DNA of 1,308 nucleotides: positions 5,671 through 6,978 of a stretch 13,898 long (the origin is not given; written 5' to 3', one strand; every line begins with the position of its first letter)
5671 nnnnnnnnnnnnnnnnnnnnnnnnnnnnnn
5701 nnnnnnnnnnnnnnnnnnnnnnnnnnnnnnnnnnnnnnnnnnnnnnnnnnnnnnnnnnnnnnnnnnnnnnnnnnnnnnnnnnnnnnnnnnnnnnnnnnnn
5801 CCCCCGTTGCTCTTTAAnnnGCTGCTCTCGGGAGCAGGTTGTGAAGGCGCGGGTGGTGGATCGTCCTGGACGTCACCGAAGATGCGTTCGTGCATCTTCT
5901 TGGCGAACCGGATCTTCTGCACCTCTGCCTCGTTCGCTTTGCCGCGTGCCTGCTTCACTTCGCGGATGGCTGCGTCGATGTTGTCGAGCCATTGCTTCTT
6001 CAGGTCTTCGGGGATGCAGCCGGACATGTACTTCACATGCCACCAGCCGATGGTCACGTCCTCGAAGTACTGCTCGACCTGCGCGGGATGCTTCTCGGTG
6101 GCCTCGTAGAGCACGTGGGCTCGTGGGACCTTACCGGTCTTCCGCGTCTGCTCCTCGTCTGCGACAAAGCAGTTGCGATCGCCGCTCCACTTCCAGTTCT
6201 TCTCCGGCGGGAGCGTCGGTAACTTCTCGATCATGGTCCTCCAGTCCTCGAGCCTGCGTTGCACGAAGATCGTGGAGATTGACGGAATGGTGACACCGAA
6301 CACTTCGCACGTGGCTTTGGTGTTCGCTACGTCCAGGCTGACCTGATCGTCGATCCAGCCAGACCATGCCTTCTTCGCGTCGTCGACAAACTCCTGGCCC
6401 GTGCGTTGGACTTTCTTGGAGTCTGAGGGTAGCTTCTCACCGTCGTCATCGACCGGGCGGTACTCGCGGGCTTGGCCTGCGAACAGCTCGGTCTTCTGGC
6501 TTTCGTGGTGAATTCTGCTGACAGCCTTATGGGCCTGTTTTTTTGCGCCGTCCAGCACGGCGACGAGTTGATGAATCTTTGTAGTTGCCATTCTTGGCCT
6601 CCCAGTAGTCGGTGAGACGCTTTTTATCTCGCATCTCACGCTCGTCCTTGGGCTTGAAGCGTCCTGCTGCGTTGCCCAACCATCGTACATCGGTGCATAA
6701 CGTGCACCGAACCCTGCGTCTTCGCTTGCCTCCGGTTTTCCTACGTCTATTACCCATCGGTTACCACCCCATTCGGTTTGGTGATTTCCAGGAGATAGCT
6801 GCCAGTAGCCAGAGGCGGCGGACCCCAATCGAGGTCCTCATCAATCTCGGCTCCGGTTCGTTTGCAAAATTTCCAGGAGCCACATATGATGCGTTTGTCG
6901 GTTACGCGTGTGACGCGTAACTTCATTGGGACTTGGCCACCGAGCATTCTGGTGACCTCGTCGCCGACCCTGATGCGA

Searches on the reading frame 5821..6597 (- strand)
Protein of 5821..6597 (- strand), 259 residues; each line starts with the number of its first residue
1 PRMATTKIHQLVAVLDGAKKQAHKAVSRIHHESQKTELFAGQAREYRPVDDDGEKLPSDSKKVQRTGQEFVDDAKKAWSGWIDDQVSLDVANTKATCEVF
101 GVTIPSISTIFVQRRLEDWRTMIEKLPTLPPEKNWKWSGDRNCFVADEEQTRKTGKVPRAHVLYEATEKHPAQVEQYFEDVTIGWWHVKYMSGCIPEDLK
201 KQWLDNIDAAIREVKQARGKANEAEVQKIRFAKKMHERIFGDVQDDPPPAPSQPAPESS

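Call 45: search_dna_similar(query=window:5821-6597:-, collection=phages, mode=protein, max_evalue=0.001, max_rows=15)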
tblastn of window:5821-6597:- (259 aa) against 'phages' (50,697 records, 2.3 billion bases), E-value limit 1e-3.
Records with a match: 46; places in all: 46; records where one place covers at least 80% of the query: 31.
Best place of each record, by identity: <60% 46.
By first word of the organism name: Gordonia 12; Rhizobium 12; Klebsiella 7; Serratia 6; Arthrobacter 3; Pseudanabaena 2; Ralstonia 2; Rhodococcus 1; Microcoleus 1.
By host as written in the record: Gordonia terrae 3612 12; Klebsiella pneumoniae 9; - 4; Arthrobacter globiformis NRRL B-2979 SEA 2; Rhizobium phaseoli INC1-2 2; Rhizobium sp. N941 2; Klebsiella pneumoniae K6592 2; Arthrobacter globiformis B-2979 1; and 12 more.
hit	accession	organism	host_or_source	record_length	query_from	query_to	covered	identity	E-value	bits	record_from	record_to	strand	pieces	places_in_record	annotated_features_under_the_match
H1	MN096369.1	Gordonia phage Phendrix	Gordonia terrae 3612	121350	2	242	93%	34.4%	5e-44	164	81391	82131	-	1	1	144: hypothetical protein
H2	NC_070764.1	Gordonia phage Phendrix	Gordonia terrae 3612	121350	2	242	93%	34.4%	5e-44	164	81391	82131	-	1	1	144: hypothetical protein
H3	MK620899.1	Gordonia phage GodonK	Gordonia terrae 3612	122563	2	242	93%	34.4%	5e-44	164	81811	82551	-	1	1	152: hypothetical protein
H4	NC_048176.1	Gordonia phage GodonK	Gordonia terrae 3612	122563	2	242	93%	34.4%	5e-44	164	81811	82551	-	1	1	152: hypothetical protein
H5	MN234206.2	Arthrobacter phage Racecar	Arthrobacter globiformis NRRL B-2979 SEA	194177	6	226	85%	34.8%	2e-39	150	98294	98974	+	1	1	145: hypothetical protein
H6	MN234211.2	Arthrobacter phage Mimi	Arthrobacter globiformis NRRL B-2979 SEA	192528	6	226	85%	34.8%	3e-39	150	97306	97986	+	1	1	144: hypothetical protein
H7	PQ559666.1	Arthrobacter phage Talia1610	Arthrobacter globiformis B-2979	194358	6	226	85%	34.8%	3e-39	150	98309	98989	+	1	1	146: hypothetical protein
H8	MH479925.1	Gordonia phage Ronaldo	Gordonia terrae 3612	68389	2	241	93%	31.3%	9e-35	137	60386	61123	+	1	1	123: hypothetical protein | 124: hypothetical protein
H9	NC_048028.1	Gordonia phage Ronaldo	Gordonia terrae 3612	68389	2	241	93%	31.3%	9e-35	137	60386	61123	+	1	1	123: hypothetical protein | 124: hypothetical protein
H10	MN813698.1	Gordonia phage Volt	Gordonia terrae 3612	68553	2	241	93%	31.3%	9e-35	137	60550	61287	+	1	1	126: hypothetical protein | 127: hypothetical protein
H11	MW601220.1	Gordonia phage Guey18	Gordonia terrae 3612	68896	2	241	93%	31.3%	2e-34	136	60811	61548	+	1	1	126: hypothetical protein | 127: hypothetical protein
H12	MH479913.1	Gordonia phage Fryberger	Gordonia terrae 3612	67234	2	241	93%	30.5%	3e-33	133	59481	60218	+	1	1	122: hypothetical protein | 123: hypothetical protein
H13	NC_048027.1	Gordonia phage Fryberger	Gordonia terrae 3612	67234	2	241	93%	30.5%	3e-33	133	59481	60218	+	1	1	122: hypothetical protein | 123: hypothetical protein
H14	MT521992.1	Rhodococcus phage NiceHouse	Rhodococcus erythropolis NRRL B-1574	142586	2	241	93%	30.5%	8e-33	131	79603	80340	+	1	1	119: hypothetical protein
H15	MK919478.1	Gordonia phage Ziko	Gordonia terrae 3612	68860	2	241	93%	30.1%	6e-33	132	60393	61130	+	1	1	124: hypothetical protein | 125: hypothetical protein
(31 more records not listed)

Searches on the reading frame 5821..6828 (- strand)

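Call 5: search_protein_families(library=pfam, proteins=[window:5821-6828:-], max_evalue=0.01)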
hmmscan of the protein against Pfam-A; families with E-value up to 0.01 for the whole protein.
window:5821-6828:- (336 aa): 1 family
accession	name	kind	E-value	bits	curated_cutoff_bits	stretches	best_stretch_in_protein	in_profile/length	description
PF25283.1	DUF7873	-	9.8e-65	219.1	27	1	83-317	2-242/244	Family of unknown function (DUF7873)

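Call 7: search_protein_families(library=phrogs, proteins=[window:5821-6828:-], max_evalue=0.01)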
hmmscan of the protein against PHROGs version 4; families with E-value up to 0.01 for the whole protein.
window:5821-6828:- (336 aa): 0 families
